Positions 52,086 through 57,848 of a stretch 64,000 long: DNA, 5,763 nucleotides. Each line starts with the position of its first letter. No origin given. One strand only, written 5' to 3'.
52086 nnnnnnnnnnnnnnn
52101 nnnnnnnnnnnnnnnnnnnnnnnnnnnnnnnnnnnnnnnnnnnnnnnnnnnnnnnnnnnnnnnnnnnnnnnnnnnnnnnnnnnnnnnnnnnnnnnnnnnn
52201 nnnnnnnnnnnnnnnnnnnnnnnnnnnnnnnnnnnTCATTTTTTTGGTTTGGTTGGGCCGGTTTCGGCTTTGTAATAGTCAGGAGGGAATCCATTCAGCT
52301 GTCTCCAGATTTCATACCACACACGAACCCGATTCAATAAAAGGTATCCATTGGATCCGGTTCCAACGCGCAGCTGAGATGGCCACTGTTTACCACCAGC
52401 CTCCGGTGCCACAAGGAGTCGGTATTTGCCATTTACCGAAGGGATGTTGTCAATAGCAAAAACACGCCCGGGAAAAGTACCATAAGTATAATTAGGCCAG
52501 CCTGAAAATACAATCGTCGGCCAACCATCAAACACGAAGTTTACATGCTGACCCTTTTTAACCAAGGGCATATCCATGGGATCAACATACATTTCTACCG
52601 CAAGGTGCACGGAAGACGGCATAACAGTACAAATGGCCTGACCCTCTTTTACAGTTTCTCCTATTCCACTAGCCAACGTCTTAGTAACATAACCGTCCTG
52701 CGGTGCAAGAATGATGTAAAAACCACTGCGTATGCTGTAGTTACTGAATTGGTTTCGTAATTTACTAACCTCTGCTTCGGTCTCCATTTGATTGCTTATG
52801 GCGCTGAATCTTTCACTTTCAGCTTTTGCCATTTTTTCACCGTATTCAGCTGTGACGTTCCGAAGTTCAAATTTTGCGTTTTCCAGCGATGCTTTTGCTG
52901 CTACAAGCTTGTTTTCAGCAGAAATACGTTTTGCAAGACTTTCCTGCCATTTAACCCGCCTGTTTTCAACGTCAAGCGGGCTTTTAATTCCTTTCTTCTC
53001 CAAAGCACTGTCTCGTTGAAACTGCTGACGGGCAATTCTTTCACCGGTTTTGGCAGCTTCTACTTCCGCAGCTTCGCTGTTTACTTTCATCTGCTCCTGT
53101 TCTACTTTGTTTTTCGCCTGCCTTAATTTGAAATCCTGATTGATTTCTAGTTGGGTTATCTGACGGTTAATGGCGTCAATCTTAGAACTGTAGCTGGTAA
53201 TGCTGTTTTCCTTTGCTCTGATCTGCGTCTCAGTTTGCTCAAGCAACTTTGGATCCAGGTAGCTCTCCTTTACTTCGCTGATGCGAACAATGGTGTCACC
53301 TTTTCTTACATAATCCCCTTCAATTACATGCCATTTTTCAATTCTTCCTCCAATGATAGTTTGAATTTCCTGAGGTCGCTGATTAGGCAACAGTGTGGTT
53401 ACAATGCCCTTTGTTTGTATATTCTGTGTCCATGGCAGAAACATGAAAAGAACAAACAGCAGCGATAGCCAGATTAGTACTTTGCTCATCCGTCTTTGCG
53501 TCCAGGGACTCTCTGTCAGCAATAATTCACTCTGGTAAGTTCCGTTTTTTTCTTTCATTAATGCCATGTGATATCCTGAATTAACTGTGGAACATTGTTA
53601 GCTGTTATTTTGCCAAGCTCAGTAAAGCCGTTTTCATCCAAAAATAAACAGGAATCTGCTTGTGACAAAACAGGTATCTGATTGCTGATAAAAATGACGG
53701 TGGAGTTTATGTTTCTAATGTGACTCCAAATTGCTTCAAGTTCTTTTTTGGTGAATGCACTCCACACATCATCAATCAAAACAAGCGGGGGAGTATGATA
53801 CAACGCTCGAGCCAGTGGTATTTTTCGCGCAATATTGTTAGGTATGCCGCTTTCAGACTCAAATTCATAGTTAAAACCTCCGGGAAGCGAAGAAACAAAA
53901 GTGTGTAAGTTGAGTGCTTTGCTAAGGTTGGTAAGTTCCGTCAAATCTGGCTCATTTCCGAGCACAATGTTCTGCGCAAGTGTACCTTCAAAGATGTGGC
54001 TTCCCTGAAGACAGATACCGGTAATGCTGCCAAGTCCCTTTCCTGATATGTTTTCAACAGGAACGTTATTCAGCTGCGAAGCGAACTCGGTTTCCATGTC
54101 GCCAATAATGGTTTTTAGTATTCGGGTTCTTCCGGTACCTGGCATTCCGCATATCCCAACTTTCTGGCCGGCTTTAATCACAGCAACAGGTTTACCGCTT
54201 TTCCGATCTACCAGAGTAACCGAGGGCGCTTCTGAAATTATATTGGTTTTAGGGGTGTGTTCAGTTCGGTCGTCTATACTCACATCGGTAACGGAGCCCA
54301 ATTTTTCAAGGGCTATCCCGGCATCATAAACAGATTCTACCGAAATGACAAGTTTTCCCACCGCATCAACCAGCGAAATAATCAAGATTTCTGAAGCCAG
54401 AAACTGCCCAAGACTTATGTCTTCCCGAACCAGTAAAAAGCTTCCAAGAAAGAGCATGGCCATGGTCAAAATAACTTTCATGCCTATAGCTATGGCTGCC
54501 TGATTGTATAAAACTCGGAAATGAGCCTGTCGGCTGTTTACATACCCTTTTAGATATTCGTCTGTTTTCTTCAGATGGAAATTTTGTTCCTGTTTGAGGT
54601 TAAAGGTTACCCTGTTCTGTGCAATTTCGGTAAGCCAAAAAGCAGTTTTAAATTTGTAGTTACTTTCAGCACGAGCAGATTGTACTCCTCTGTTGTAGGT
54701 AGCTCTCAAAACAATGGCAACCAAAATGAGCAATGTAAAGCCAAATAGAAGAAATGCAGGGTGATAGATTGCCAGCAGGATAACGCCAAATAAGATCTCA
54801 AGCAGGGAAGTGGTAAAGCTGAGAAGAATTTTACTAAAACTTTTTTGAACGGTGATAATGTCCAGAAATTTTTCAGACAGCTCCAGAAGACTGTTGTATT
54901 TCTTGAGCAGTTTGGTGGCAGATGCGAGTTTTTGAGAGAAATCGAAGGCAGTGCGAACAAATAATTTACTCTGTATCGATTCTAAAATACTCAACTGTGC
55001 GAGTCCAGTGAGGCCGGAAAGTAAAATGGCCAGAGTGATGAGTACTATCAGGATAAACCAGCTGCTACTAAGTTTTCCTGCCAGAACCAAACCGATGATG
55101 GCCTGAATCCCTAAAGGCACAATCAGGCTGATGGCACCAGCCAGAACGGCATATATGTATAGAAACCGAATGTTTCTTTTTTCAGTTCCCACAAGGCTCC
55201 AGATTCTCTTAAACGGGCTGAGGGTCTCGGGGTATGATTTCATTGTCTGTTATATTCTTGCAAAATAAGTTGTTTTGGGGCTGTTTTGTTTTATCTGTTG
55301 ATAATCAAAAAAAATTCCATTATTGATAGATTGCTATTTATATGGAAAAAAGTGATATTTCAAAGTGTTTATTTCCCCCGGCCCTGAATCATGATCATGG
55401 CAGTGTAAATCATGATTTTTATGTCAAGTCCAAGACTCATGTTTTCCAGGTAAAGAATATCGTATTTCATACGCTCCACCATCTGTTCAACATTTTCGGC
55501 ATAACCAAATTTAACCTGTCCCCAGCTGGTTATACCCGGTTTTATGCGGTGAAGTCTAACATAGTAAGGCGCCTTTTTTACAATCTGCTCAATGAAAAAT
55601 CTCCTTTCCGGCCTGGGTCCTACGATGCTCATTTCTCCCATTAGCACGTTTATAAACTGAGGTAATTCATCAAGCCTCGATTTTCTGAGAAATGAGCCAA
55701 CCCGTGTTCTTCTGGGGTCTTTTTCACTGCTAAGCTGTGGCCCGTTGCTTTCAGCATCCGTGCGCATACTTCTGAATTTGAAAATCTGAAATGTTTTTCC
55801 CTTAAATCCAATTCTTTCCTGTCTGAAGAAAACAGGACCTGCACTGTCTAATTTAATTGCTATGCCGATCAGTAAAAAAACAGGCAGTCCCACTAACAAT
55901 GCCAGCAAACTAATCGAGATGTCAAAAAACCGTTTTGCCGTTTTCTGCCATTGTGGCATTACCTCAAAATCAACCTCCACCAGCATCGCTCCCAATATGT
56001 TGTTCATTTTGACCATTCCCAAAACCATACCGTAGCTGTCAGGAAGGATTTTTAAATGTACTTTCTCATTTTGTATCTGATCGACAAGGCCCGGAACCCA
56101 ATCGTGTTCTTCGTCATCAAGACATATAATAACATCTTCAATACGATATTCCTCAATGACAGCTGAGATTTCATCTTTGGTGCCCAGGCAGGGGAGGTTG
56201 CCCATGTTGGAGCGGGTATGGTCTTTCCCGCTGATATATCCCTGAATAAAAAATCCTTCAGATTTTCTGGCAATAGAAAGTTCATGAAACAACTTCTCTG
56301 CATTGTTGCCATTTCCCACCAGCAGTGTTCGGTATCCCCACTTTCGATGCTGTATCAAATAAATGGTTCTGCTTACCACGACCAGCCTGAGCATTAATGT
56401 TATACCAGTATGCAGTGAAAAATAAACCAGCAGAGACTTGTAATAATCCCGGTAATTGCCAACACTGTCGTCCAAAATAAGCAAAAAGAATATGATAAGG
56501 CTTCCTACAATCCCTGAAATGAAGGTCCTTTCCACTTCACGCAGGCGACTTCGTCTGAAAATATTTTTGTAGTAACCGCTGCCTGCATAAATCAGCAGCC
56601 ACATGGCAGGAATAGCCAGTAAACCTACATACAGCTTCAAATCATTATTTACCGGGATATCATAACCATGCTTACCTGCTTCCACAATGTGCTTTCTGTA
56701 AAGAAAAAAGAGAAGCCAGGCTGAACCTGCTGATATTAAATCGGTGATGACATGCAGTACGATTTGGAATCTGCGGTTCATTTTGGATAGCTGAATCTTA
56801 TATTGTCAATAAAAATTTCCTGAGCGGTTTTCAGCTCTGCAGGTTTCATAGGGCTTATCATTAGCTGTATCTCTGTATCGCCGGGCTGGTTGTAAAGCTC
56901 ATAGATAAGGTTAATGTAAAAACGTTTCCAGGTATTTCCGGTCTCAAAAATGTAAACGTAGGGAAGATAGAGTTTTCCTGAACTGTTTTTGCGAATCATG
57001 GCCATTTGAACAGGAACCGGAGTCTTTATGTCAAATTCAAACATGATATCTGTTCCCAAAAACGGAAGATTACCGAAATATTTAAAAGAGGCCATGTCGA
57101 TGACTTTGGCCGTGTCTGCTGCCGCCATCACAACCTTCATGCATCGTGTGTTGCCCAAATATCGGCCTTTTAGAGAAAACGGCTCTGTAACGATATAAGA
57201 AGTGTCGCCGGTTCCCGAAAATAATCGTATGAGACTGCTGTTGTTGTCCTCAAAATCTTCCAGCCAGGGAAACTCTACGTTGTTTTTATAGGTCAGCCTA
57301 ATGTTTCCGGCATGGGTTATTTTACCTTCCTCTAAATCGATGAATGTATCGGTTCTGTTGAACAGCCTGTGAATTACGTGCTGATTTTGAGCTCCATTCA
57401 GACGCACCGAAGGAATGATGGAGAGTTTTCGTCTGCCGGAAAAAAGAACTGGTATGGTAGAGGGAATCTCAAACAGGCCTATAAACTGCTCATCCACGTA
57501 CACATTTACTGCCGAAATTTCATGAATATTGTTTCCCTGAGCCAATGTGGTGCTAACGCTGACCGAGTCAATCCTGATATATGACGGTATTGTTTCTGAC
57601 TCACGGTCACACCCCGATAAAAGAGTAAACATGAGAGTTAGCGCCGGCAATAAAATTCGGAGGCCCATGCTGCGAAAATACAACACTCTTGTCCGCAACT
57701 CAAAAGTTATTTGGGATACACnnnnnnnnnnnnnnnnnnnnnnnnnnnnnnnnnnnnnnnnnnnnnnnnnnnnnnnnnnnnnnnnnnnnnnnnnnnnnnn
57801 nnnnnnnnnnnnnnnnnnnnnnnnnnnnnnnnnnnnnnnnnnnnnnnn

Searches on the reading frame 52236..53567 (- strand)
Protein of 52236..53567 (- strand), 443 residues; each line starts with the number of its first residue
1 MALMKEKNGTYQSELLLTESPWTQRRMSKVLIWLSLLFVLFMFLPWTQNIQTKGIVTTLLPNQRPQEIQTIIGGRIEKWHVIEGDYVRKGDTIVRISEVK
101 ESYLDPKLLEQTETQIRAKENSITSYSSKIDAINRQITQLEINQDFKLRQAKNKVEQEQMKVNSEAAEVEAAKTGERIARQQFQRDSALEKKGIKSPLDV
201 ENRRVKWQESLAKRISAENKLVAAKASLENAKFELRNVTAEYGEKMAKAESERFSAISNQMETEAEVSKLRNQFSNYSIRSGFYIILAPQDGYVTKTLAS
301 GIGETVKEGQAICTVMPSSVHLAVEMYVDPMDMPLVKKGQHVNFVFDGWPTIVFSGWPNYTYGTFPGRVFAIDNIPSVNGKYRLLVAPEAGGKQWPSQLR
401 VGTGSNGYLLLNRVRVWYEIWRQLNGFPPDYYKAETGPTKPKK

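Call 14: search_protein_families(library=pfam, proteins=[window:52236-53567:-], max_evalue=0.001)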
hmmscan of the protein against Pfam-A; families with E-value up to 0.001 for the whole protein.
window:52236-53567:- (443 aa): 4 families
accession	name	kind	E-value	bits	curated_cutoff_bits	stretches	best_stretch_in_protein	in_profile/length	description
PF16576.10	HlyD_D23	-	4.5e-10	39.6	30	1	220-356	55-179/214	Barrel-sandwich domain of CusB or HlyD membrane-fusion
PF13437.12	HlyD_3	-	5.4e-10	40.4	22.2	1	286-347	2-62/106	HlyD family secretion protein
PF13533.13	Biotin_lipoyl_2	-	4e-08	33.3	29.8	1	67-96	2-31/32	Biotin-lipoyl like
PF00364.28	Biotin_lipoyl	-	0.00086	19.5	22.1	0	71-100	12-40/73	Biotin-requiring enzyme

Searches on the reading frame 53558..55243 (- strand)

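Call 14: search_protein_families(library=pfam, proteins=[window:53558-55243:-], max_evalue=0.001)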
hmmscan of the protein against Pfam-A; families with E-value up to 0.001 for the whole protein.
window:53558-55243:- (561 aa): 1 family
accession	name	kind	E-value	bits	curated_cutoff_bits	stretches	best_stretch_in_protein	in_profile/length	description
PF00005.33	ABC_tran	-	2.2e-05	25.5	25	1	356-492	8-134/137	ABC transporter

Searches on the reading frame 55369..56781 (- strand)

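Call 14: search_protein_families(library=pfam, proteins=[window:55369-56781:-], max_evalue=0.001)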
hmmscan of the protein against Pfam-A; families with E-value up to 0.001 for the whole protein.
window:55369-56781:- (470 aa): 2 families
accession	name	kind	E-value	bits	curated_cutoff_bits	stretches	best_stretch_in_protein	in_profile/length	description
PF02397.22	Bac_transf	-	2e-66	223.4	27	1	283-465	1-178/179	Bacterial sugar transferase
PF13727.12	CoA_binding_3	-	5e-12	46.6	25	1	69-247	4-175/175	CoA-binding domain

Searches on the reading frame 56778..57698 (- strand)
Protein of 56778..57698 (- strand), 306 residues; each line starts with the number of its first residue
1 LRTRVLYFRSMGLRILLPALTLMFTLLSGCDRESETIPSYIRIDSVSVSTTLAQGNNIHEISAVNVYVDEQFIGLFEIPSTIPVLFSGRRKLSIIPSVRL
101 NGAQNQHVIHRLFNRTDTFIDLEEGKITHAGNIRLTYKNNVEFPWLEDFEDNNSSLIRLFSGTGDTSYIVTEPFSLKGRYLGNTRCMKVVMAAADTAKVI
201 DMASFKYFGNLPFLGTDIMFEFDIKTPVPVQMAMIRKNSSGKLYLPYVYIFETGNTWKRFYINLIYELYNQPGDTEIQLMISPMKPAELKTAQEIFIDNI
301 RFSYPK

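Call 14: search_protein_families(library=pfam, proteins=[window:56778-57698:-], max_evalue=0.001)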
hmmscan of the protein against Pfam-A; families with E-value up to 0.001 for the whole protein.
window:56778-57698:- (306 aa): 0 families

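Call 67: search_protein_families(library=ncbifam, proteins=[window:56778-57698:-], max_evalue=1)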
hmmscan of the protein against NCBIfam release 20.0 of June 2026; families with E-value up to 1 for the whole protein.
window:56778-57698:- (306 aa): 1 family
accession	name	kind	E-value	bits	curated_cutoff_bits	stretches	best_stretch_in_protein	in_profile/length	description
NF041330.1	BimD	equivalog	0.18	12.3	200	1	15-44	8-36/121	protein BimD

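Call 68: search_protein_families(library=pfam, proteins=[window:56778-57698:-], max_evalue=1)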
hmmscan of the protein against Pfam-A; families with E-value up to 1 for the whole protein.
window:56778-57698:- (306 aa): 0 families
